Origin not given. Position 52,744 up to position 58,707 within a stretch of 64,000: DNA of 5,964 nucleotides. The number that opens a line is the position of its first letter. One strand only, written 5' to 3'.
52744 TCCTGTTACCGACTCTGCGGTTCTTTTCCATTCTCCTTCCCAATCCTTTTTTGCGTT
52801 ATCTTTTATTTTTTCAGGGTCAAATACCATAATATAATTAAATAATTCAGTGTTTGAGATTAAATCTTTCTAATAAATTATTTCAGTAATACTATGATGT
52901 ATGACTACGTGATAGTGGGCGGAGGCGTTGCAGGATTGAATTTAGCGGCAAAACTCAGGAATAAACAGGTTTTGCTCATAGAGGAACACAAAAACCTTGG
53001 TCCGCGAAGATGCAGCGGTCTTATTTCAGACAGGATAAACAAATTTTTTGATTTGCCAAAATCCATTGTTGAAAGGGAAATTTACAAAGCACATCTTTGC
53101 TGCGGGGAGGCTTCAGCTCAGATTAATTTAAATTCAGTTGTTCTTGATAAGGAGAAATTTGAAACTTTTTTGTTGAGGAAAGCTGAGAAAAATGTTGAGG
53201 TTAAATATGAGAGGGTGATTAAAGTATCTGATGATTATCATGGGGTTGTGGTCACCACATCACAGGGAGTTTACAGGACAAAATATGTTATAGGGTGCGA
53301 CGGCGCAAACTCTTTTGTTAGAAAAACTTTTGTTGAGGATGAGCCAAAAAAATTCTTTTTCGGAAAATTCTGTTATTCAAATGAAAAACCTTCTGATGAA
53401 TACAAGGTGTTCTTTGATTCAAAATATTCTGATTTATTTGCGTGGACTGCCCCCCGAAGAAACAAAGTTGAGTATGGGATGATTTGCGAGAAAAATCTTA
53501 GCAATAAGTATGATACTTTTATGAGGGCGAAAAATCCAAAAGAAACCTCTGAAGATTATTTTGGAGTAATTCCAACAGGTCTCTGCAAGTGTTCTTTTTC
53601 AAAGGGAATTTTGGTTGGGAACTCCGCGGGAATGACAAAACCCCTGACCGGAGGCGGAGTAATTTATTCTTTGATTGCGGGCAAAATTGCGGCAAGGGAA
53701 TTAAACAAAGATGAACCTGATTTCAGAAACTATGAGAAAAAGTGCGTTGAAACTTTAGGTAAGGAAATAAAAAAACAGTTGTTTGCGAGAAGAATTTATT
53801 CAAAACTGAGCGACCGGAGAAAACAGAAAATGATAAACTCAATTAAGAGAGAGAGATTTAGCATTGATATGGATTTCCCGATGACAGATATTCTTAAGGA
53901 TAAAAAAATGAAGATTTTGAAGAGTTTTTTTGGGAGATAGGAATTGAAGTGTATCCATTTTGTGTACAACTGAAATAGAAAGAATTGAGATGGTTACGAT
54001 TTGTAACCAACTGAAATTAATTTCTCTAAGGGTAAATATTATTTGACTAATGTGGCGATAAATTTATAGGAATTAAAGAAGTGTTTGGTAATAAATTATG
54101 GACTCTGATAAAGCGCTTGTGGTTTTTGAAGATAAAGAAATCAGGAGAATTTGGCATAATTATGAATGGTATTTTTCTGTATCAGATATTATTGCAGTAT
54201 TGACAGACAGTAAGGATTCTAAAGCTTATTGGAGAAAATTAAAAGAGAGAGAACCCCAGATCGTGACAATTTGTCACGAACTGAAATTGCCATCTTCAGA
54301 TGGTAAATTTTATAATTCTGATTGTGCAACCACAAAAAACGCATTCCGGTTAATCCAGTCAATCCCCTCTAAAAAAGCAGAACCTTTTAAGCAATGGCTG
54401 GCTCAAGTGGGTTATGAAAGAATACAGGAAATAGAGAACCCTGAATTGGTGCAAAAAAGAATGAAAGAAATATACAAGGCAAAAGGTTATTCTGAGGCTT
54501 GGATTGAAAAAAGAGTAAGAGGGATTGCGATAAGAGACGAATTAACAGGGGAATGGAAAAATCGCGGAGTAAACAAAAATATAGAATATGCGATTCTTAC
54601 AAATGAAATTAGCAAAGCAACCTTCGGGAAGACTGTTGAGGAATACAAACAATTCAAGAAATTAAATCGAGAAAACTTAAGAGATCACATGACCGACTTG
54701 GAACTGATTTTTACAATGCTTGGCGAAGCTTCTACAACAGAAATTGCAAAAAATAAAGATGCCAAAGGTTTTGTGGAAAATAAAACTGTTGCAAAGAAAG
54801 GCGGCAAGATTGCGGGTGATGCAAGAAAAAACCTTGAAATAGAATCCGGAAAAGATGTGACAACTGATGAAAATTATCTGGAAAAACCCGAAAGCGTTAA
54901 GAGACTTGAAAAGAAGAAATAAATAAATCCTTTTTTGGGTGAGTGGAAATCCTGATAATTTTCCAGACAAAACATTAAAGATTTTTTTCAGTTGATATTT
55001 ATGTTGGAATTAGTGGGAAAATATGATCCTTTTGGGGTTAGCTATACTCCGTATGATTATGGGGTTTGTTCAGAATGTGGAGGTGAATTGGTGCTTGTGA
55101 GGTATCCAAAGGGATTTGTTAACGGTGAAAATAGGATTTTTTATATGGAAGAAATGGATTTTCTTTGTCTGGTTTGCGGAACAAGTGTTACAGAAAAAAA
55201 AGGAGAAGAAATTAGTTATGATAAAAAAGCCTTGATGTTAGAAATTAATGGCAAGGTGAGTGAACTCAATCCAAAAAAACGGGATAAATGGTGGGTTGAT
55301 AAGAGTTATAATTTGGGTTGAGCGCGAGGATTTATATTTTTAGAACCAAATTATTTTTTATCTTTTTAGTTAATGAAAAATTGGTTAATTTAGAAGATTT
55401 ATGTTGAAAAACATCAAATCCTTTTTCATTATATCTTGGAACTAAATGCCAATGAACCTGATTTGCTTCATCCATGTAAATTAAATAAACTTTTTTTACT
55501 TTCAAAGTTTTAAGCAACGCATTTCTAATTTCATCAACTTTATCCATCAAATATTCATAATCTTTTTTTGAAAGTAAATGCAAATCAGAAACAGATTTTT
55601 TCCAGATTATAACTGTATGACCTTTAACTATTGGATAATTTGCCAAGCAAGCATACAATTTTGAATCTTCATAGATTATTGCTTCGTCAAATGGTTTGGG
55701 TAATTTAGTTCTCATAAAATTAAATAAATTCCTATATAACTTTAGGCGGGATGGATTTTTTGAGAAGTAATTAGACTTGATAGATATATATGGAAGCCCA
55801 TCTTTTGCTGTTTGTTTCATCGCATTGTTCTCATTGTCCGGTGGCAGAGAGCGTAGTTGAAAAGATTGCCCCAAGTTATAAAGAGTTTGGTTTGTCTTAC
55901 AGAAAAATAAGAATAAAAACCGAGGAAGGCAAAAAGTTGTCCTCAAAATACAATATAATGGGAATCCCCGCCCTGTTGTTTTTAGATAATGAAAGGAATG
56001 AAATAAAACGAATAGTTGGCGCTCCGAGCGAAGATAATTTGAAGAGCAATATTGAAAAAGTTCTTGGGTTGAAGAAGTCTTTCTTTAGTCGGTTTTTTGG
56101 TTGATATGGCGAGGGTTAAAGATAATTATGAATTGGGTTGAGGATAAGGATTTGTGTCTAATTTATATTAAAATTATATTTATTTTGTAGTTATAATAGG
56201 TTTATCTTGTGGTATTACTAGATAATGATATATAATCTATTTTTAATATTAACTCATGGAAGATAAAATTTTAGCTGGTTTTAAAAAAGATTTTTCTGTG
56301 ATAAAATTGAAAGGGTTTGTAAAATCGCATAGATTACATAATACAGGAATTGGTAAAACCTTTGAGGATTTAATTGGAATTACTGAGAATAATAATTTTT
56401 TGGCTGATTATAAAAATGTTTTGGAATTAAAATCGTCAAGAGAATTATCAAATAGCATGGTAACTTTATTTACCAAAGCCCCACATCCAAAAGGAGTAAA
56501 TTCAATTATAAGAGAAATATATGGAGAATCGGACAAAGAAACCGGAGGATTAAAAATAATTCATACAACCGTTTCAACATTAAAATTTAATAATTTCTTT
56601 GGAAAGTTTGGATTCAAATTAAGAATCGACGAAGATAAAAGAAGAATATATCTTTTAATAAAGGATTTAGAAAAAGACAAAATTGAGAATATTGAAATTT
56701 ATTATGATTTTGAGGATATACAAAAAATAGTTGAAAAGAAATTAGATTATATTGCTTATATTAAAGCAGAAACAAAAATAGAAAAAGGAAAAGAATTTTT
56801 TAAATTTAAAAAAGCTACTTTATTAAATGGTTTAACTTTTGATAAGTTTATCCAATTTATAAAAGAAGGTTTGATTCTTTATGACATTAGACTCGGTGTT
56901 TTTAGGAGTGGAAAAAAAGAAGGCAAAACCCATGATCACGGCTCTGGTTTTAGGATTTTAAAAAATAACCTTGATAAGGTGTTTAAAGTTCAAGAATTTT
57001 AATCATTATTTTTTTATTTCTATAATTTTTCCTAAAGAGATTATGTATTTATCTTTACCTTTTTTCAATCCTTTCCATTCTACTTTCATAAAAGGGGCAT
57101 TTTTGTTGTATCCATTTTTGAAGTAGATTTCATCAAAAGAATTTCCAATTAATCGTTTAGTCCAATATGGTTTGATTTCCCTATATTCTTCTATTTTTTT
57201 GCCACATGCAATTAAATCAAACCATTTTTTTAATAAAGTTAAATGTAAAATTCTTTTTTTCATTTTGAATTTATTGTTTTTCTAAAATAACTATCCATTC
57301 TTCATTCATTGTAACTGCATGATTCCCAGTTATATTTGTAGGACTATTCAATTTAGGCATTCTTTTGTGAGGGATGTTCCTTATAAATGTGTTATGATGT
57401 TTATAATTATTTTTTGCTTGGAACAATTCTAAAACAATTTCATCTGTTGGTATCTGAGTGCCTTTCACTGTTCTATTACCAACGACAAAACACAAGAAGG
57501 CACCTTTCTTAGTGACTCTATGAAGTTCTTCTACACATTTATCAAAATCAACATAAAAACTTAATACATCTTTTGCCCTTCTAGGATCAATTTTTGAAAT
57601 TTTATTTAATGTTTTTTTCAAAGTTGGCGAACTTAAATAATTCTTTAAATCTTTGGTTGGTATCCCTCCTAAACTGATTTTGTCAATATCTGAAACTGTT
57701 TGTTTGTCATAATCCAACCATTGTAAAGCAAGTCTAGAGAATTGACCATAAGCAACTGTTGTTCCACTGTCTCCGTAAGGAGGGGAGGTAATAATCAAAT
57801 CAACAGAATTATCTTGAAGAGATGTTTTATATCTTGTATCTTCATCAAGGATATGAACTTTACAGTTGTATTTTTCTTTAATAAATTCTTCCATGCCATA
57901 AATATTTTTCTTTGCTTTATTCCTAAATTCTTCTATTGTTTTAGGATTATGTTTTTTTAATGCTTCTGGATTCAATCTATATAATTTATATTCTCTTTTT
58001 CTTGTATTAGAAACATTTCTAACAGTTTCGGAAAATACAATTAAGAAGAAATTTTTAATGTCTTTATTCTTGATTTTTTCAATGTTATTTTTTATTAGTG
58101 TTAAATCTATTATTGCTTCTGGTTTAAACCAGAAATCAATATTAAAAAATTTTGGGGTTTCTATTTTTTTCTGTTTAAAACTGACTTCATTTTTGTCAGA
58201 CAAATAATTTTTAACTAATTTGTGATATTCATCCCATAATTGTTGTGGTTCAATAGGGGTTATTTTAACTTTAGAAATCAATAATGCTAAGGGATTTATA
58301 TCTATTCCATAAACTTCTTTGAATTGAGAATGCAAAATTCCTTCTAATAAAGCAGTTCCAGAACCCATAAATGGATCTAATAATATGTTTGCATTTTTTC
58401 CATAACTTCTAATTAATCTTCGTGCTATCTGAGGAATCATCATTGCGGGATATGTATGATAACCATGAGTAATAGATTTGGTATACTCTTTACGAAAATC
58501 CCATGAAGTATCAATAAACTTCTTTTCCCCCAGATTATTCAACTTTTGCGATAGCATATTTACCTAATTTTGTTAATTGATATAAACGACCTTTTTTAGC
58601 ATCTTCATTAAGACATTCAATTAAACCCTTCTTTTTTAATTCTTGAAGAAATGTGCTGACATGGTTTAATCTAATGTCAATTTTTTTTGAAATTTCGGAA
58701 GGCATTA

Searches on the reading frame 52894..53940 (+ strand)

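Call 8: search_protein_families(library=pfam, max_evalue=0.001, proteins=[window:52894-53940:+])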
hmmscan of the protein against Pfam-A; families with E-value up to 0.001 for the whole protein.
window:52894-53940:+ (348 aa): 6 families
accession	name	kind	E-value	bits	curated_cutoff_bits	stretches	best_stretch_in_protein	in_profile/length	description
PF01494.25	FAD_binding_3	-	2.6e-07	30.6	22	0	116-146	134-167/349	FAD binding domain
PF01266.30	DAO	-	5.9e-07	29.8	27.9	1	4-43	1-45/353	FAD dependent oxidoreductase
PF13738.12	Pyr_redox_3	-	4e-06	26.7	30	1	6-141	1-137/305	Pyridine nucleotide-disulphide oxidoreductase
PF05834.18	Lycopene_cycl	-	8.8e-06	25.5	23.4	0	4-35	1-36/380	Lycopene cyclase protein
PF13450.12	NAD_binding_8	-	1.1e-05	26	21.9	1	7-37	1-33/68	NAD(P)-binding Rossmann-like domain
PF07992.20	Pyr_redox_2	-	6.6e-05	22.9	26.1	1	3-162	1-132/291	Pyridine nucleotide-disulphide oxidoreductase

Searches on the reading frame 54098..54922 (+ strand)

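Call 10: search_protein_families(library=pfam, max_evalue=0.001, proteins=[window:54098-54922:+])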
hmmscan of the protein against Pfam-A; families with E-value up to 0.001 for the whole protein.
window:54098-54922:+ (274 aa): 1 family
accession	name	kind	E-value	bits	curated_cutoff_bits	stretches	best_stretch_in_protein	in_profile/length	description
PF02498.22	Bro-N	-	7.3e-12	46.2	25.6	1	14-103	1-92/96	BRO family, N-terminal domain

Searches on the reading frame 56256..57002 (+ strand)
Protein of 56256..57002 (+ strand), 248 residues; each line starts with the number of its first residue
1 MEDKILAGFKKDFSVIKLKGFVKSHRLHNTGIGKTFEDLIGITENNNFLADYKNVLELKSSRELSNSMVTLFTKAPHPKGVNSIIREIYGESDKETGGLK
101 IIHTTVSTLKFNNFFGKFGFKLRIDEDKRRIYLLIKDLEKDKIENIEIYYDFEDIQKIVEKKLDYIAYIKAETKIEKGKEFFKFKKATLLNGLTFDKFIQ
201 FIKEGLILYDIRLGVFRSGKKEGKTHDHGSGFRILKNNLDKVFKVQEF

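Call 10: search_protein_families(library=pfam, max_evalue=0.001, proteins=[window:56256-57002:+])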
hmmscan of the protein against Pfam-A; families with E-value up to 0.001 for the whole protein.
window:56256-57002:+ (248 aa): 1 family
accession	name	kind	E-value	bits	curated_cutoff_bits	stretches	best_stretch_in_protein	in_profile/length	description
PF15515.12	MvaI_BcnI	-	2.4e-52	178.6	25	1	12-243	3-227/227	MvaI/BcnI restriction endonuclease family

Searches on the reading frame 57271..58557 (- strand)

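Call 10: search_protein_families(library=pfam, max_evalue=0.001, proteins=[window:57271-58557:-])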
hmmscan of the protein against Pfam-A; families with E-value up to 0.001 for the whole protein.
window:57271-58557:- (428 aa): 3 families
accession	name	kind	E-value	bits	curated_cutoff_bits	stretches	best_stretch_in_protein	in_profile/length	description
PF01555.25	N6_N4_Mtase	-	2e-13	51.2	26.7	2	11-89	136-213/221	DNA methylase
PF01170.24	UPF0020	-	4.8e-08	33.4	22.3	0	35-76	7-49/197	RMKL-like, methyltransferase domain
PF08241.18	Methyltransf_11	-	1.7e-05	25.8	21.2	0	330-357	68-95/95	Methyltransferase domain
